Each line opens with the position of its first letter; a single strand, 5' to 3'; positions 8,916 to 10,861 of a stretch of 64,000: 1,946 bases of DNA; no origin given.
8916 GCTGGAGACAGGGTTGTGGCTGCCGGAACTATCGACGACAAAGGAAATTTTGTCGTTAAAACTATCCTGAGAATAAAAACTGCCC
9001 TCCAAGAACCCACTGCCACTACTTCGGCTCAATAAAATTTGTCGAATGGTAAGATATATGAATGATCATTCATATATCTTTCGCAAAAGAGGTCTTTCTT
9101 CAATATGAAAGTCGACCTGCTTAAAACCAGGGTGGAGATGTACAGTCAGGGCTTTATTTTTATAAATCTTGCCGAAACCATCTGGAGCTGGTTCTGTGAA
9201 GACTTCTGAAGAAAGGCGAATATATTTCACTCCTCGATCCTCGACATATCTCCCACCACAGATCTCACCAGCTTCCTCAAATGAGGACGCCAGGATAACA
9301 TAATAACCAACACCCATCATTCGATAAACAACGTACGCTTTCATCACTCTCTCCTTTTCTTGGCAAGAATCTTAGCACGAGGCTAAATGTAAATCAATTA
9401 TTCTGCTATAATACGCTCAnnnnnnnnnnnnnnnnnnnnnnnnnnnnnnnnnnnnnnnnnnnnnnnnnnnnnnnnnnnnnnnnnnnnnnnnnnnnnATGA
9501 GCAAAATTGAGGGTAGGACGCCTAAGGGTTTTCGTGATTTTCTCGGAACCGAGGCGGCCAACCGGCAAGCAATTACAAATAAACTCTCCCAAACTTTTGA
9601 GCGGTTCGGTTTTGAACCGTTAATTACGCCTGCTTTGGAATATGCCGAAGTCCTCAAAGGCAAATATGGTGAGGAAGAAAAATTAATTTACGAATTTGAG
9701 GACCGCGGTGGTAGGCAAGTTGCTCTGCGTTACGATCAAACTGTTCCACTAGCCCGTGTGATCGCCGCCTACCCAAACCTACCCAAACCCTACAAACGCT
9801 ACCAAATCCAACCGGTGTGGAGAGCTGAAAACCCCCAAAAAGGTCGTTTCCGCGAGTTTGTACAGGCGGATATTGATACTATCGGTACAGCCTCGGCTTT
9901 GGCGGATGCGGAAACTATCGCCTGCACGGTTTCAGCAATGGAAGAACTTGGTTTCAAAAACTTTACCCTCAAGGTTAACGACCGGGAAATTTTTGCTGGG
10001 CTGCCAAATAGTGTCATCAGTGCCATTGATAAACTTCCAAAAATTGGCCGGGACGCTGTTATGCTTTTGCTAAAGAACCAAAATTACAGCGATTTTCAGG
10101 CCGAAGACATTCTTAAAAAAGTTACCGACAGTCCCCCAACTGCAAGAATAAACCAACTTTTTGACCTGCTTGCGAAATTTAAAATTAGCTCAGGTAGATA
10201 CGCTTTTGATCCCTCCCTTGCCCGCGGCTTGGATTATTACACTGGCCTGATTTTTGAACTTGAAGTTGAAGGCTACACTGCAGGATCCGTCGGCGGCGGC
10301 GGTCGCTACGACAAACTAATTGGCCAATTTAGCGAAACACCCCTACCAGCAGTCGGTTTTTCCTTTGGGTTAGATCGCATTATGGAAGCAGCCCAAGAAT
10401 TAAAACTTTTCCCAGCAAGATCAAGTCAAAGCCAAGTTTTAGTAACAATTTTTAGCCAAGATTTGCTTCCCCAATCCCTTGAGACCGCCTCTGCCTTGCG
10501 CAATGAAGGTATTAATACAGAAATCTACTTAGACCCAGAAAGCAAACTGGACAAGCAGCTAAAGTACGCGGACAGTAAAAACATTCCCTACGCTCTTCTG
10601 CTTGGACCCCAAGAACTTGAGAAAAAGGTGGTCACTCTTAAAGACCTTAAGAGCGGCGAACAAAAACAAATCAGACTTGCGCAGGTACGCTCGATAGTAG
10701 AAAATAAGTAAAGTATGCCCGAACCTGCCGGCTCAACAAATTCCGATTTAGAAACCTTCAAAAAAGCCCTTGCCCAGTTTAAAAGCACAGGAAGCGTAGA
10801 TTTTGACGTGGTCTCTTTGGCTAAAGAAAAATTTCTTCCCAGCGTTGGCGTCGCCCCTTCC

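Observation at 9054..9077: Four copies of a 24-bp perfect palindrome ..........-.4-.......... in intergenic regions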

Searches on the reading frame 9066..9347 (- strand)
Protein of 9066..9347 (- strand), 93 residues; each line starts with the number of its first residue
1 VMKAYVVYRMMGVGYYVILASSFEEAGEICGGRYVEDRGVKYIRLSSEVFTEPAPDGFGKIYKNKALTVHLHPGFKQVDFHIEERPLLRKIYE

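Call 6: search_protein_families(library=ncbifam, proteins=[window:9066-9347:-])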
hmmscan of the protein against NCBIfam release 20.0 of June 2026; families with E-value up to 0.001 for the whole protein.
window:9066-9347:- (93 aa): 0 families

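Call 54: search_protein_families(library=pfam, proteins=[window:9066-9344:-], max_evalue=0.01)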
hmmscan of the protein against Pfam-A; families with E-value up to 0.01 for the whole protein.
window:9066-9344:- (92 aa): 0 families

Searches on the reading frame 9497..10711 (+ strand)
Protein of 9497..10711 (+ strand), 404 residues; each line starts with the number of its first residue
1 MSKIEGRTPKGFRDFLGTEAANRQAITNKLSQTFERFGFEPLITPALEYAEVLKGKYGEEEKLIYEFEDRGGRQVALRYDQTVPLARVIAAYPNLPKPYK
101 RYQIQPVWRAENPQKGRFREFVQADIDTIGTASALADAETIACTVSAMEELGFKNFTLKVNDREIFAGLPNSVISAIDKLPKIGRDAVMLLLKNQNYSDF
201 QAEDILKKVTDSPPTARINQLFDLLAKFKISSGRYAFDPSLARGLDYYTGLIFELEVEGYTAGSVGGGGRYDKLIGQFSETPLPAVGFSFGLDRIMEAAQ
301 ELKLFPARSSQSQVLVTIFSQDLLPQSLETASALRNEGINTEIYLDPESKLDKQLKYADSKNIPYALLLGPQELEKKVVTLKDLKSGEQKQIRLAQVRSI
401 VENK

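Call 6: search_protein_families(library=ncbifam, proteins=[window:9497-10711:+])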
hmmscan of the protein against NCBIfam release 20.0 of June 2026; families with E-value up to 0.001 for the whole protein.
window:9497-10711:+ (404 aa): 26 families (the best 25 are shown)
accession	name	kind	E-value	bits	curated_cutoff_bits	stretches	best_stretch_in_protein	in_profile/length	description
TIGR00442.1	hisS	equivalog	3.5e-120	401.7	286.75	1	8-393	2-405/406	histidine--tRNA ligase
NF009085.0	PRK12420.1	equivalog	1.2e-83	281.9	540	1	5-399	3-424/426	histidine--tRNA ligase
TIGR00443.1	hisZ_biosyn_reg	equivalog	2.1e-57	194.6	271.65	2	13-201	1-185/314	ATP phosphoribosyltransferase regulatory subunit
NF008942.0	PRK12292.2-5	equivalog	8.5e-48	163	643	2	2-172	5-178/434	ATP phosphoribosyltransferase regulatory subunit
NF008941.0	PRK12292.2-4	equivalog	4.3e-46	157.6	447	2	8-176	9-178/393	ATP phosphoribosyltransferase regulatory subunit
NF008936.0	PRK12292.1-3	equivalog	5.9e-46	157.1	492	2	5-201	4-197/406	ATP phosphoribosyltransferase regulatory subunit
NF008940.0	PRK12292.2-3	equivalog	2.4e-39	135.2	450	1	8-364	5-386/404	ATP phosphoribosyltransferase regulatory subunit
NF008953.0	PRK12295.1-6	equivalog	2.5e-35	122.1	384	2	19-179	8-163/384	ATP phosphoribosyltransferase regulatory subunit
NF008938.0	PRK12292.1-6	equivalog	1.3e-32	113.2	833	2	1-166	1-166/420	ATP phosphoribosyltransferase regulatory subunit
NF008945.0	PRK12292.3-3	equivalog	4.2e-29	101.8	409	2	8-154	2-145/368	ATP phosphoribosyltransferase regulatory subunit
NF008950.0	PRK12295.1-3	equivalog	3.8e-25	89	492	2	231-298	310-377/387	ATP phosphoribosyltransferase regulatory subunit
NF008943.0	PRK12292.3-1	equivalog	5.3e-24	85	690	2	8-155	26-171/403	ATP phosphoribosyltransferase regulatory subunit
NF008939.0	PRK12292.2-1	equivalog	4.4e-21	75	335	2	217-361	236-382/391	ATP phosphoribosyltransferase regulatory subunit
NF008951.0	PRK12295.1-4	equivalog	2.8e-20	72.5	364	1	220-299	291-370/374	ATP phosphoribosyltransferase regulatory subunit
NF008935.0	PRK12292.1-1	equivalog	3.6e-20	72.3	350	2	9-173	7-173/382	ATP phosphoribosyltransferase regulatory subunit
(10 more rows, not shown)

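Call 14: find_encoding_contigs(protein=window:9497-10711:+, flank=10000, max_places=6)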
Protein window:9497-10711:+ (404 aa): 10 contigs read that carry it; 6 places shown.
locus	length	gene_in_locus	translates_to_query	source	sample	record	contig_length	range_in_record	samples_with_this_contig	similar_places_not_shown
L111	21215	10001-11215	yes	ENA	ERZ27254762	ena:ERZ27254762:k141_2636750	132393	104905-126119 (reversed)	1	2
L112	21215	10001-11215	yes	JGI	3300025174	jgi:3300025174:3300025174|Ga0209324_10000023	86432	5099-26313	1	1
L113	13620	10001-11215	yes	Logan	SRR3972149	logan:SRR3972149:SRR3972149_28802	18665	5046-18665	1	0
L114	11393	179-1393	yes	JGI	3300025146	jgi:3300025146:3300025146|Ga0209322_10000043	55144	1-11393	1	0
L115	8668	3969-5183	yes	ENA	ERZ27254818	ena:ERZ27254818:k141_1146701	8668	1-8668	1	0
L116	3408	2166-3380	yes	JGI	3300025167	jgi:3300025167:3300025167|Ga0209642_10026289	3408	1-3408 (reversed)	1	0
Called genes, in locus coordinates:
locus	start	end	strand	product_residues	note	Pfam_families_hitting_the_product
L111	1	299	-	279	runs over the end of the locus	PF01790:LGT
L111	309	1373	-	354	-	PF05977:MFS_3, PF07690:MFS_1, PF03209:PUCC (weak)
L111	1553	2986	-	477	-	PF02789:Peptidase_M17_N, PF00883:Peptidase_M17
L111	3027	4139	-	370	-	PF01321:Creatinase_N, PF00557:Peptidase_M24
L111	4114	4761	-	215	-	PF17032:Zn_ribbon_15 (faint), PF10571:UPF0547 (faint), PF12773:DZR, PF13240:Zn_Ribbon_1 (faint), PF13248:Zn_ribbon_3 (faint)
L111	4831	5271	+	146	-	-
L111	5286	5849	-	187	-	PF08207:EFP_N, PF01132:EFP, PF09285:Elong-fact-P_C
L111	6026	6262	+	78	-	PF01037:AsnC_trans_reg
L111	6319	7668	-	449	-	PF00772:DnaB, PF03796:DnaB_C, PF13481:AAA_25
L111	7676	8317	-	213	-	PF13483:Lactamase_B_3, PF12706:Lactamase_B_2 (weak)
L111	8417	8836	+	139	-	PF09136:Glucodextran_B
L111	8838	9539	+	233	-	PF18914:DUF5666 (faint)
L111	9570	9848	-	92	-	-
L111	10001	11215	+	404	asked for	PF13393:tRNA-synt_His, PF00587:tRNA-synt_2b (weak), PF13393:tRNA-synt_His, PF03129:HGTP_anticodon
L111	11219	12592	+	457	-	-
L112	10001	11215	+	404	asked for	PF13393:tRNA-synt_His, PF00587:tRNA-synt_2b (weak), PF13393:tRNA-synt_His, PF03129:HGTP_anticodon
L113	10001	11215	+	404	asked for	PF13393:tRNA-synt_His, PF00587:tRNA-synt_2b (weak), PF13393:tRNA-synt_His, PF03129:HGTP_anticodon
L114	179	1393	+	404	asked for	PF13393:tRNA-synt_His, PF00587:tRNA-synt_2b (weak), PF13393:tRNA-synt_His, PF03129:HGTP_anticodon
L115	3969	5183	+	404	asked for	PF13393:tRNA-synt_His, PF00587:tRNA-synt_2b (weak), PF13393:tRNA-synt_His, PF03129:HGTP_anticodon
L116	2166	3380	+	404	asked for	PF13393:tRNA-synt_His, PF00587:tRNA-synt_2b (weak), PF13393:tRNA-synt_His, PF03129:HGTP_anticodon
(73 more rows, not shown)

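Call 30: find_homologous_proteins(query=window:9497-10711:+, max_evalue=1e-40)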
Query window:9497-10711:+ (404 aa): 8000 proteins with E <= 1e-40 among 8000 candidates; the best 120 are listed.
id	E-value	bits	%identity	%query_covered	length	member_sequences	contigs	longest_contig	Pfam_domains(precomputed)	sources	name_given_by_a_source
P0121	1.8e-208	710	79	99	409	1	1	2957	PF13393.12,PF03129.26,PF00587.31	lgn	-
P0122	3.7e-204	696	76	99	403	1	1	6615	PF13393.12,PF03129.26,PF00587.31,PF00152.26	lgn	-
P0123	1.5e-200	684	76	97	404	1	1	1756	PF13393.12,PF03129.26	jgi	-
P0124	1.8e-199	681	76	99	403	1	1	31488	PF13393.12,PF03129.26,PF00587.31,PF00152.26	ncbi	-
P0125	1.8e-191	654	71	100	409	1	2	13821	PF13393.12,PF03129.26,PF00587.31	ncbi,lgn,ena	-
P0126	2.1e-191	654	71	100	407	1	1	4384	PF13393.12,PF03129.26,PF00587.31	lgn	-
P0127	7.2e-191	652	71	100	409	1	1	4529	PF13393.12,PF03129.26,PF00587.31,PF00152.26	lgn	-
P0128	8.2e-191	652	72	100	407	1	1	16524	PF13393.12,PF03129.26,PF00587.31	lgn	-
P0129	9.1e-191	652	70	100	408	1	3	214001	PF12745.13,PF13393.12,PF03129.26,PF00587.31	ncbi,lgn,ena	-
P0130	1.1e-189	648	70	100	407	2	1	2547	PF13393.12,PF03129.26,PF00587.31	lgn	-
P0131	5.3e-189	646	71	100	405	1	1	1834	PF12745.13,PF13393.12,PF03129.26,PF00587.31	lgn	-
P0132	7.4e-189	646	71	99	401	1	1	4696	PF13393.12,PF03129.26,PF00587.31,PF00152.26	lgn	-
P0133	6.9e-188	642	71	99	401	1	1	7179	PF13393.12,PF03129.26,PF00587.31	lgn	-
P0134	2.9e-187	640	71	100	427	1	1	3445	PF13393.12,PF03129.26,PF00587.31,PF00152.26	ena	-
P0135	3.4e-187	640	71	100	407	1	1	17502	PF13393.12,PF03129.26,PF00587.31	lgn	-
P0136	3.7e-186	637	70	99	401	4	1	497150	PF13393.12,PF03129.26,PF00587.31,PF00152.26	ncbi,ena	-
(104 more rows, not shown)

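Call 31: find_encoding_contigs(protein=P0124, flank=10000, max_places=2)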
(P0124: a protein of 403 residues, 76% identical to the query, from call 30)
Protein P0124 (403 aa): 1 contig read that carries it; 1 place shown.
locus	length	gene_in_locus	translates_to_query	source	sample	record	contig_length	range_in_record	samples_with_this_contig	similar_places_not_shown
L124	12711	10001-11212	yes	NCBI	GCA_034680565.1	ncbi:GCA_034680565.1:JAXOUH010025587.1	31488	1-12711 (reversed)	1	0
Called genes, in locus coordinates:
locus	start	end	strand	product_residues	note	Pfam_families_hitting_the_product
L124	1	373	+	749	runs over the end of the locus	PF00912:Transgly, PF00905:Transpeptidase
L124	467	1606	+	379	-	PF22660:RS_preATP-grasp-like, PF02786:CPSase_L_D2, PF02222:ATP-grasp, PF17769:PurK_C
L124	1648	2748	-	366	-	PF01321:Creatinase_N, PF00557:Peptidase_M24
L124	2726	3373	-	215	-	PF12773:DZR, PF13248:Zn_ribbon_3 (faint)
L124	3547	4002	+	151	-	-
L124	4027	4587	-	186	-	PF08207:EFP_N, PF01132:EFP, PF09285:Elong-fact-P_C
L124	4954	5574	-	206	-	-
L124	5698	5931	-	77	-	-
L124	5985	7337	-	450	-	PF00772:DnaB, PF03796:DnaB_C, PF13481:AAA_25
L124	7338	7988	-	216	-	PF13483:Lactamase_B_3, PF12706:Lactamase_B_2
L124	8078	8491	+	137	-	PF09136:Glucodextran_B (weak)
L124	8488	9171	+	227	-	-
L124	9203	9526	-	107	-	-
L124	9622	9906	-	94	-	-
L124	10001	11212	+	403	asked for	PF00152:tRNA-synt_2 (faint), PF13393:tRNA-synt_His, PF00587:tRNA-synt_2b (weak), PF13393:tRNA-synt_His, PF03129:HGTP_anticodon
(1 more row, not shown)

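Call 32: find_encoding_contigs(protein=P0129, flank=10000, max_places=2)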
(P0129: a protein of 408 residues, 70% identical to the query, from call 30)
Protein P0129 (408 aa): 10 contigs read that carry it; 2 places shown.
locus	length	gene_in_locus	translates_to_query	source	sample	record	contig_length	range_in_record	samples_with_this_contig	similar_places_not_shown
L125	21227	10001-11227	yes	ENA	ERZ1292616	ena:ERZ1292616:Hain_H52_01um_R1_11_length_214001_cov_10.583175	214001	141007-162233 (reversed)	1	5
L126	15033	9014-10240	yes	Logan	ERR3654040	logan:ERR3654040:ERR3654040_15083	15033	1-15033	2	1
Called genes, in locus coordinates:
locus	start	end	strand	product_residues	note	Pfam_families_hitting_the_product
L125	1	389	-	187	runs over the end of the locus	PF08207:EFP_N, PF01132:EFP, PF09285:Elong-fact-P_C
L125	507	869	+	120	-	-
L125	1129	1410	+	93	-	-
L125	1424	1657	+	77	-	PF01037:AsnC_trans_reg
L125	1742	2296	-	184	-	PF12952:DUF3841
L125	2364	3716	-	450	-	PF00772:DnaB, PF03796:DnaB_C, PF13481:AAA_25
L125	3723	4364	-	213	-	PF13483:Lactamase_B_3, PF12706:Lactamase_B_2 (weak)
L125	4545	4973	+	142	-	PF09136:Glucodextran_B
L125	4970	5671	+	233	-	-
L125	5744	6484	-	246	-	-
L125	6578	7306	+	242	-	-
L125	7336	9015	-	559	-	-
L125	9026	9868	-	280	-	-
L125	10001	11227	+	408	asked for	PF13393:tRNA-synt_His, PF00587:tRNA-synt_2b (weak), PF13393:tRNA-synt_His, PF03129:HGTP_anticodon, PF12745:HGTP_anticodon2 (weak)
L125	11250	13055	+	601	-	-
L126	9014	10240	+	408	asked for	PF13393:tRNA-synt_His, PF00587:tRNA-synt_2b (weak), PF13393:tRNA-synt_His, PF03129:HGTP_anticodon, PF12745:HGTP_anticodon2 (weak)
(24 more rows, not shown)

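Call 33: find_encoding_contigs(protein=P0136, flank=10000, max_places=2)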
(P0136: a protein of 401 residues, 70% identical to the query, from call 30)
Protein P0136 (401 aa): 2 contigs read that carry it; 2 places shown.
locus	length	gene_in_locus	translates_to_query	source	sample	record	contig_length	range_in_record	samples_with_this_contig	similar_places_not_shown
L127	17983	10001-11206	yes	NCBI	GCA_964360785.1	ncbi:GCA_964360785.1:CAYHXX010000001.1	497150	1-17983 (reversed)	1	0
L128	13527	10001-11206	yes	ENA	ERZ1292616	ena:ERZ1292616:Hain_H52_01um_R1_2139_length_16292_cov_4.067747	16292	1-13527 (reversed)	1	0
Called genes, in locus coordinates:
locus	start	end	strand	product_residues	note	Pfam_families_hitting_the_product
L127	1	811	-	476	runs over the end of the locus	PF02789:Peptidase_M17_N, PF00883:Peptidase_M17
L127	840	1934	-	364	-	PF01321:Creatinase_N, PF00557:Peptidase_M24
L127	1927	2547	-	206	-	PF17032:Zn_ribbon_15 (faint), PF10571:UPF0547 (faint), PF12773:DZR, PF13240:Zn_Ribbon_1 (faint), PF13248:Zn_ribbon_3 (weak)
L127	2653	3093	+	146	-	-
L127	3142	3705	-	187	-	PF08207:EFP_N, PF01132:EFP, PF09285:Elong-fact-P_C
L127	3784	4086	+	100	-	-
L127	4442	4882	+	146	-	-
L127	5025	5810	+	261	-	PF01145:Band_7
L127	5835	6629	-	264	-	PF00215:OMPdecase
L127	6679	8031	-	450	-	PF00772:DnaB, PF03796:DnaB_C, PF13481:AAA_25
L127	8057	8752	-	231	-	PF13483:Lactamase_B_3, PF12706:Lactamase_B_2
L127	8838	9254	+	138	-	PF09136:Glucodextran_B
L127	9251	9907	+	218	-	-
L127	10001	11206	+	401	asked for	PF00152:tRNA-synt_2 (faint), PF13393:tRNA-synt_His, PF00587:tRNA-synt_2b, PF03129:HGTP_anticodon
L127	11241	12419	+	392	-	-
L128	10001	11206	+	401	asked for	PF00152:tRNA-synt_2 (faint), PF13393:tRNA-synt_His, PF00587:tRNA-synt_2b, PF03129:HGTP_anticodon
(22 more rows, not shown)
